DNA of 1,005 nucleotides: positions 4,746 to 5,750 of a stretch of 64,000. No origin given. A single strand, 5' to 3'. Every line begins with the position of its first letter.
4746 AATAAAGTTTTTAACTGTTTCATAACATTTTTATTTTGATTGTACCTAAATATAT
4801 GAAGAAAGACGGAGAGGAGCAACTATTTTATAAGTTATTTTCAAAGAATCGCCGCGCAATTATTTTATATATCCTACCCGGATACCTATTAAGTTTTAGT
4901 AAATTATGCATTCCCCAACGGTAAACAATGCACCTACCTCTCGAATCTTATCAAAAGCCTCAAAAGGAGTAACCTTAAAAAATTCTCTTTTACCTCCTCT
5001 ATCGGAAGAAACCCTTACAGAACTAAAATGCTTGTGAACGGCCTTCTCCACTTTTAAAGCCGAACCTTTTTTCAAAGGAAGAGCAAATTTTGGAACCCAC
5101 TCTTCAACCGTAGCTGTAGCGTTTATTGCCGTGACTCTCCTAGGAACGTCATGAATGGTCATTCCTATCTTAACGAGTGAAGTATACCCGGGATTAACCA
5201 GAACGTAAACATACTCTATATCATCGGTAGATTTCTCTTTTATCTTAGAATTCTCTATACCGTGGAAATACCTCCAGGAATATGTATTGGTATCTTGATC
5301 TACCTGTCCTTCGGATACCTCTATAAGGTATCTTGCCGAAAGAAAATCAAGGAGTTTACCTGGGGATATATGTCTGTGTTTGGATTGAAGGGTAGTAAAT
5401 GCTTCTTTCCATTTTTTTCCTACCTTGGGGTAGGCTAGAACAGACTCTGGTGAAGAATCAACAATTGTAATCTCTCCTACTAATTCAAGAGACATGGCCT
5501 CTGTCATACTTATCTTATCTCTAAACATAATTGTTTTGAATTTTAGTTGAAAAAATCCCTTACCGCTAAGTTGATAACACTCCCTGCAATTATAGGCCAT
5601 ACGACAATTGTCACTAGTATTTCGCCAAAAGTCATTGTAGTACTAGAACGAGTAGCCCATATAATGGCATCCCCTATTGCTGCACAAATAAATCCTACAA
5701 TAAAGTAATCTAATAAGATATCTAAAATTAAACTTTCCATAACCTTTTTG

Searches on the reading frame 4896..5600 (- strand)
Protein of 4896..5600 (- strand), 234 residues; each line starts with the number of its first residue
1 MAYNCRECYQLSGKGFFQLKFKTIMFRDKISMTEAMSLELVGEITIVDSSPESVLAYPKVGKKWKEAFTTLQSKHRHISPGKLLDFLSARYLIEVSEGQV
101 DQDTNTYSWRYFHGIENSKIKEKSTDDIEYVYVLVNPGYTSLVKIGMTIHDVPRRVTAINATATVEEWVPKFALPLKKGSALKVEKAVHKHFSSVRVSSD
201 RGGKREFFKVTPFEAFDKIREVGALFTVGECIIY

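Call 96: search_protein_families(library=pfam, proteins=[window:4896-5600:-], max_evalue=0.001)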
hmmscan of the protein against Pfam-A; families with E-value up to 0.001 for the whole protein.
window:4896-5600:- (234 aa): 2 families
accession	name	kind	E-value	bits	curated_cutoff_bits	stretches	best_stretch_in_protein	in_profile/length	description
PF10544.15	T5orf172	-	5.4e-12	46.6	20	1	129-219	1-97/101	T5orf172 domain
PF13455.12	MUG113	-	4.7e-08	33.9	22.3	1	143-221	1-72/73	Meiotically up-regulated gene 113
